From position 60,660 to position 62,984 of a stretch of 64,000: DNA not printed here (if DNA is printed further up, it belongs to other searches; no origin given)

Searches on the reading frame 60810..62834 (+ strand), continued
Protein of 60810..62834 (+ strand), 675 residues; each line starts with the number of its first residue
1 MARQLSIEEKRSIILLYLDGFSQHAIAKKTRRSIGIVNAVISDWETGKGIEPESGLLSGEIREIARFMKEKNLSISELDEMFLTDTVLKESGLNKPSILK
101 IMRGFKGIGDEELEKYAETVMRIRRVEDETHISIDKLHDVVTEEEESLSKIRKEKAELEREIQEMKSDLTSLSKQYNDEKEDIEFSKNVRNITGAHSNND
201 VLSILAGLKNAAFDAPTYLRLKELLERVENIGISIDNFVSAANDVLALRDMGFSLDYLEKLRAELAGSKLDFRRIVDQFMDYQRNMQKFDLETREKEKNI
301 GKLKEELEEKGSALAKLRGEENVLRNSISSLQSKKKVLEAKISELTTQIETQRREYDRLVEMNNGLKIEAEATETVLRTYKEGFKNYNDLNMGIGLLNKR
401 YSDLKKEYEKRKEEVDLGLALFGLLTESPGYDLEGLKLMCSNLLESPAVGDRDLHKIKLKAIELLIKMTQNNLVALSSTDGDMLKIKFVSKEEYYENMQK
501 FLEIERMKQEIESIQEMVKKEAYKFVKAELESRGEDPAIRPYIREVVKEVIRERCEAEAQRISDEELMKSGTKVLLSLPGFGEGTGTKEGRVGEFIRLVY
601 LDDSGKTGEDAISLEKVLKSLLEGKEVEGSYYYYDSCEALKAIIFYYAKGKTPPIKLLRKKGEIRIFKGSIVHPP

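Call 34: predict_structure(alignment_id=A3)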
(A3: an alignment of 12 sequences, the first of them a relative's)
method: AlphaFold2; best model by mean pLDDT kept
length: 675 residues; sequences in the alignment: 12
mean_pLDDT: 50.1   pTM: 0.27
mean pLDDT of the five models: 50.1, 49.3, 47.6, 46.8, 45.0
residues with pLDDT >= 90: 0; 70-90: 92; 50-70: 188; < 50: 395
segments of 3 or more residues with pLDDT < 50: 49-62, 74-77, 79-88, 91-93, 95-117, 178-255, 261-277, 383-387, 414-433, 447-450, 455-457, 466-519, 525-527, 533-609, 621-627, 629-633, 636-675
pLDDT, mean of each block of 10 residues (from residue 1): 66 68 85 84 59 38 52 49 46 45 37 46 57 62 73 80 73 54 36 39 39 42 46 39 42 47 43 47 64 74 74 69 63 64 70 71 61 57 47 52 56 46 38 51 52 50 47 32 36 38 40 44 47 45 37 36 33 27 26 43 42 53 45 46 40 34 26 24
secondary structure, 60 per line:
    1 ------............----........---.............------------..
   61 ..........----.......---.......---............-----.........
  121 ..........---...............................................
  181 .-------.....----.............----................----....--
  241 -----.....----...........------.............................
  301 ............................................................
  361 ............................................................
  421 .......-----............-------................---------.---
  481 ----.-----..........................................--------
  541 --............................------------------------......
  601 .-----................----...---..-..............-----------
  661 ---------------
elements in order (helices of 4 or more, strands of 3 or more residues): H7-18 H23-30 H34-46 H59-70 H75-81 H85-91 H95-106 H112-130 H134-181 H189-193 H198-210 H215-230 H235-238 H246-250 H255-265 H272-427 H433-444 H452-467 H491-532 H543-570 E595-601 E607-613 H614-622 E627-629 H636-649

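Call 35: search_protein_representatives(alignment_id=A3)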
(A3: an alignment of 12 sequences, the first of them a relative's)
Query: 12 sequences, 675 profile positions. Proteins with E-value up to 0.001 (for the whole library): 48; up to 1e-10: 23; up to 1e-30: 10. The best 48 are listed.
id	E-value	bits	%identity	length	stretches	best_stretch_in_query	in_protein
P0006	0.0e+00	1330.8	-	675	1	1-674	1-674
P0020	8.8e-127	440.9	-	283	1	397-674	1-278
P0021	6.0e-91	322.5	-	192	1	484-674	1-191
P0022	1.6e-87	311.2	-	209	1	303-510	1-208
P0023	1.2e-60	222.3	-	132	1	1-101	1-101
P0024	7.7e-49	183.3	-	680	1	1-563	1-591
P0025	4.2e-42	161.1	-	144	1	543-674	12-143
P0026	8.1e-38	146.9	-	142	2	480-594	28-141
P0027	1.7e-35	139.2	-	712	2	1-416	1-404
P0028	9.0e-35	136.8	-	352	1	341-669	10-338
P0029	1.3e-29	119.8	-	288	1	40-325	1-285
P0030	5.1e-28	114.5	-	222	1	1-219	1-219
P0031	6.0e-28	114.3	-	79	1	1-55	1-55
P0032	7.0e-28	114.1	-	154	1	28-177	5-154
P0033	3.7e-24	101.8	-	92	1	562-645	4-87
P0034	9.3e-22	93.8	-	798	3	7-320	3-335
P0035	1.7e-20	89.6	-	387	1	1-366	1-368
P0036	7.3e-16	74.4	-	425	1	2-425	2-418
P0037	1.3e-14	70.3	-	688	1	1-551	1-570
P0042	3.0e-10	55.8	-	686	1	19-411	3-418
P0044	1.5e-09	53.5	-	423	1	8-415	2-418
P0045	4.6e-09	51.9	-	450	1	1-382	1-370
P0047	1.5e-08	50.2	-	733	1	2-417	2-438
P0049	5.0e-08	48.5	-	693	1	5-339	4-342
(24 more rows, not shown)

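Call 37: find_related_loci(query=A3, collection=viral_contigs, flank=10000)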
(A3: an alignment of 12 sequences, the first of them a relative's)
Query A3 (675 aa) in viral_contigs; peptide patterns used: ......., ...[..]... (x = any residue, [..] = any of these).
111 stretches matched a pattern, but none encodes a relative of the query by tblastn (E <= 1e-3).

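Call 39: find_homologous_proteins(query=A6, max_evalue=0.00001)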
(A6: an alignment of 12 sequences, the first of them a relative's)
Query A6 (12 sequences) (675 aa, profile of the alignment): 25 proteins with E <= 0.00001 among 8000 candidates.
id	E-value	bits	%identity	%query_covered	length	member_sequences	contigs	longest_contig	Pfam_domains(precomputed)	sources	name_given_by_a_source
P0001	3.6e-228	778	100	100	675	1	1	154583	-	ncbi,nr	ncbi:MAG: hypothetical protein LVQ63_00625 [Thermoplasmatales archaeon]|nr:hypothetical protein [The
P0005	9.9e-227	773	70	100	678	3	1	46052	PF06810.18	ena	-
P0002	1.2e-203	696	83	100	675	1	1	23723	-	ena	-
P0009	3.0e-202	692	68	100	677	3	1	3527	-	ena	-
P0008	1.4e-201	690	68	99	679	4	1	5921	-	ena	-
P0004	2.6e-200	685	71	100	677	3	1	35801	PF24161.2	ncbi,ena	-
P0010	2.9e-200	685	67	100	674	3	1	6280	-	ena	-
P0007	1.7e-199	683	69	100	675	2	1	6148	PF14362.12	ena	-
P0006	7.0e-198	677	68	100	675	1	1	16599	-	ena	-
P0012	9.9e-195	667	68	98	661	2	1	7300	-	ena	-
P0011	6.5e-193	661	70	96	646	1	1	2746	-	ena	-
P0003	6.5e-188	644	71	100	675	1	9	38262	PF24161.2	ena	-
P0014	2.7e-176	606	68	87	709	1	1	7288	PF05266.20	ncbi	-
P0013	4.1e-174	599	70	84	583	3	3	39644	-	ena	-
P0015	4.6e-127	443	62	76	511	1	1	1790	-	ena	-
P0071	5.3e-23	99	22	49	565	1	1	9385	-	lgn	-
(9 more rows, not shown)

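Call 40: find_related_loci(query=P0024, collection=viral_contigs, flank=10000)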
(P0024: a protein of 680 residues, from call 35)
Query P0024 (680 aa) in viral_contigs; peptide patterns used: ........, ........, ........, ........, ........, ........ (x = any residue, [..] = any of these).
16 stretches matched a pattern, but none encodes a relative of the query by tblastn (E <= 1e-3).

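Call 41: find_related_loci(query=P0027, collection=viral_contigs, flank=10000)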
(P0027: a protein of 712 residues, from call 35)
Query P0027 (712 aa) in viral_contigs; peptide patterns used: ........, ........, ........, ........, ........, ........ (x = any residue, [..] = any of these).
14 stretches matched a pattern, but none encodes a relative of the query by tblastn (E <= 1e-3).

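Call 42: find_related_loci(query=P0037, collection=viral_contigs, flank=10000)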
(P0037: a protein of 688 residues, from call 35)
Query P0037 (688 aa) in viral_contigs; peptide patterns used: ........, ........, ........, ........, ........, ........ (x = any residue, [..] = any of these).
9 stretches matched a pattern, but none encodes a relative of the query by tblastn (E <= 1e-3).

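Call 43: find_homologous_proteins(query=P0024, max_evalue=0.00001)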
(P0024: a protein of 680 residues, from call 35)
Query P0024 (680 aa): 1 proteins with E <= 0.00001 among 8000 candidates.
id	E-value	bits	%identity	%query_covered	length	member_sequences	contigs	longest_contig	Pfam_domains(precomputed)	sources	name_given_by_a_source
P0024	0.0e+0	1446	100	100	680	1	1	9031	-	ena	-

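Call 44: find_encoding_contigs(protein=P0024, flank=10000, max_places=3)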
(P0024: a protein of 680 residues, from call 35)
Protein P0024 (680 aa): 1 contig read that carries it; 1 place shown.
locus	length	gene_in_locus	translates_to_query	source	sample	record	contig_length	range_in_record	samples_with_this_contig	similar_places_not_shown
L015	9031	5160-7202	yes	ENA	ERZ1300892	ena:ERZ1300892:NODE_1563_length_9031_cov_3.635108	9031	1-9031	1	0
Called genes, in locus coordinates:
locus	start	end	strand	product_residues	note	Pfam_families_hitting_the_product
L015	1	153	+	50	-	?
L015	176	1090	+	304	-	-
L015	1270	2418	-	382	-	PF13439:Glyco_transf_4, PF00534:Glycos_transf_1, PF13692:Glyco_trans_1_4, PF13524:Glyco_trans_1_2 (faint)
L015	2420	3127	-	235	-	PF13489:Methyltransf_23, PF13847:Methyltransf_31, PF08241:Methyltransf_11, PF08242:Methyltransf_12, PF13649:Methyltransf_25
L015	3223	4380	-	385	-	-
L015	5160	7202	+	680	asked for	-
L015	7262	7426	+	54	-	-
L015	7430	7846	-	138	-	-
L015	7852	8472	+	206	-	-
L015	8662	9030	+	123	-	?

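Call 45: find_encoding_contigs(protein=P0071, flank=10000, max_places=3)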
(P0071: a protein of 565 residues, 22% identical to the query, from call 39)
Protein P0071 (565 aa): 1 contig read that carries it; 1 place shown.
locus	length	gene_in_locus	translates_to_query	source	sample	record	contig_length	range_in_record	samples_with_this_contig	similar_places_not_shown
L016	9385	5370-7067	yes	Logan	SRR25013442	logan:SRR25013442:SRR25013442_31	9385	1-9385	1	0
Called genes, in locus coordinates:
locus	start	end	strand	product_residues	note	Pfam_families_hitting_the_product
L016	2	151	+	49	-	?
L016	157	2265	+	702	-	PF13476:AAA_23 (weak)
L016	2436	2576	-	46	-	PF18930:DUF5679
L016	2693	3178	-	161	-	-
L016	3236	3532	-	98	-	-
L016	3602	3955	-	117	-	-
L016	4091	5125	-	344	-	PF02768:DNA_pol3_beta_3 (faint), PF02767:DNA_pol3_beta_2 (weak)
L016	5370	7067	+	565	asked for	-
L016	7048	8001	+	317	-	-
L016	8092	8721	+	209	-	PF00589:Phage_integrase, PF13240:Zn_Ribbon_1 (weak), PF00589:Phage_integrase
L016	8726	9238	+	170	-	-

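Call 49: find_encoding_contigs(protein=P0037, flank=10000, max_places=3)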
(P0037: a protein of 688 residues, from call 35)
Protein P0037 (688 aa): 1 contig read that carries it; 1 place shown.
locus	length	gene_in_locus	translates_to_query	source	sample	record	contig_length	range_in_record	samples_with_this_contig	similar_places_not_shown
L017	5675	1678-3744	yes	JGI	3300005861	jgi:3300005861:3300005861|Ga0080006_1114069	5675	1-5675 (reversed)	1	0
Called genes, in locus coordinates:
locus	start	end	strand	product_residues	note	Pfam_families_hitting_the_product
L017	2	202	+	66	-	?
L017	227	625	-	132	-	-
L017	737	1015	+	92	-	-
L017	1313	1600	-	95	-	-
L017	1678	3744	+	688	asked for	-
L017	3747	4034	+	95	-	-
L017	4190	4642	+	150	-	PF01609:DDE_Tnp_1 (weak)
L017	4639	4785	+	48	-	-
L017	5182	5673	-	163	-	?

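Call 54: find_encoding_contigs(protein=P0027, flank=10000, max_places=3)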
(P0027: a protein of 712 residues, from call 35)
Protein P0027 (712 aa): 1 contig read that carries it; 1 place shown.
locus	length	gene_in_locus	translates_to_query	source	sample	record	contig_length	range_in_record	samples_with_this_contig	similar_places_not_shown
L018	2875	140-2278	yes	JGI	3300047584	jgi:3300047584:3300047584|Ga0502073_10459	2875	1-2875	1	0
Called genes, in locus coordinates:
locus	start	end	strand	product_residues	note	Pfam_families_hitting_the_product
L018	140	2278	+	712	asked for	PF13518:HTH_28 (faint), PF18595:Nuf2_DHR10-like (faint)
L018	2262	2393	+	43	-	-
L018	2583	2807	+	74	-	-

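Call 56: search_protein_families(library=padloc, max_evalue=0.1, proteins=[L008:8364-8915:+, window:60810-62834:+, P0024, P0037, P0071])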
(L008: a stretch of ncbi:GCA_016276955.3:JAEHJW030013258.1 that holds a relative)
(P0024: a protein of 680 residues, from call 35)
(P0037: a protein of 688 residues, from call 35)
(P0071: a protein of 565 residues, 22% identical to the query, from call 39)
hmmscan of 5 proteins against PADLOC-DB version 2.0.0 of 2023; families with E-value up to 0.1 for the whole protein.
L008:8364-8915:+ (184 aa): 0 families

window:60810-62834:+ (675 aa): 7 families
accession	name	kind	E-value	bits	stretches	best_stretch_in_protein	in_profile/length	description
PDLC03865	LmuB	-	2e-06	24.3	1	124-413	230-841/1007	-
PDLC00580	JetC3|JetC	-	8.6e-06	22.3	2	260-414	288-445/1068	DUF3584 domain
PDLC03860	LmuB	-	0.00057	16.5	2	262-355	194-286/565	-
PDLC03864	LmuB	-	0.0047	13.5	1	293-359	269-334/657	-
PDLC03868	LmuB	-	0.0053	13.1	1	139-414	521-786/1035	-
PDLC02668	DndD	-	0.0062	13.6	2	118-232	425-537/659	DndD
PDLC00025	DruG2|DruG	-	0.065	9.8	1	259-367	310-428/704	Unknown function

P0024 (680 aa): 9 families
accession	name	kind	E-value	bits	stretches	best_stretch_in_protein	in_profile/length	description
PDLC00006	DruC1|DruC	-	1.1e-05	22.2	1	301-445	178-319/626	Unknown function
PDLC03868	LmuB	-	8.4e-05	19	1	286-443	227-383/1035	-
PDLC03865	LmuB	-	0.00017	17.9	1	136-470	152-462/1007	-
PDLC00519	JetC1|JetC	-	0.00065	16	1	285-450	257-426/1097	DUF3584 domain; MukB-like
PDLC00581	JetC3|JetC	-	0.013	11.3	1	280-444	789-954/1473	DUF3584 domain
PDLC00553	JetC2|JetC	-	0.02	10.8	1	311-441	744-876/1361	DUF3584 domain; MukB-like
PDLC00203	HamC2|HamC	-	0.034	12.7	0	393-454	9-71/99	DUF3223 domain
PDLC03924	MkoC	-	0.072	9.1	1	275-442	405-569/1136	-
PDLC00582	JetC3|JetC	-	0.08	8.7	1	287-479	780-972/1472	DUF3584 domain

P0037 (688 aa): 4 families
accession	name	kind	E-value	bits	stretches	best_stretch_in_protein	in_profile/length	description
PDLC03865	LmuB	-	0.00034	16.9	1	39-596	297-805/1007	-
PDLC00550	JetC2|JetC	-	0.015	11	2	296-437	351-493/1355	DUF3584 domain; MukB-like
PDLC03859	LmuB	-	0.044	11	1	253-562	222-493/611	-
PDLC00582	JetC3|JetC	-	0.048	9.4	1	293-609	791-1099/1472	DUF3584 domain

P0071 (565 aa): 20 families
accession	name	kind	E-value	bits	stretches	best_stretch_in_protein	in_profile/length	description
PDLC00551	JetC2|JetC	-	4.8e-09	32.6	2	268-479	757-969/1365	DUF3584 domain; MukB-like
PDLC03859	LmuB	-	3.4e-06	24.5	1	114-343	243-479/611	-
PDLC03865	LmuB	-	5.2e-06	22.9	2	295-457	299-465/1007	-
PDLC03868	LmuB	-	1.4e-05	21.6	2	180-448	160-431/1035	-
PDLC02714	PbeC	-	4.1e-05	20.6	2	149-258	353-465/651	PbeC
PDLC00519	JetC1|JetC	-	4.2e-05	20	2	374-478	640-743/1097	DUF3584 domain; MukB-like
PDLC00518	JetC1|JetC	-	0.00011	18.2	2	109-261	274-426/1112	DUF3584 domain; MukB-like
PDLC00581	JetC3|JetC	-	0.00015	17.8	1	132-474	769-1098/1473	DUF3584 domain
PDLC00582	JetC3|JetC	-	0.00071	15.5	2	282-476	829-1023/1472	DUF3584 domain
PDLC00580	JetC3|JetC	-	0.00088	15.6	1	142-340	211-402/1068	DUF3584 domain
PDLC00006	DruC1|DruC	-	0.00092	15.8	2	309-439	171-298/626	Unknown function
PDLC00553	JetC2|JetC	-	0.002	14.1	0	136-323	863-1053/1361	DUF3584 domain; MukB-like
PDLC03863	LmuB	-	0.0058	13.4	0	307-450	193-302/610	-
PDLC00554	JetC2|JetC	-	0.0098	13.2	1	373-474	272-370/390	DUF3584 domain; MukB-like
PDLC03867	LmuB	-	0.011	12.3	1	141-239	335-433/605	-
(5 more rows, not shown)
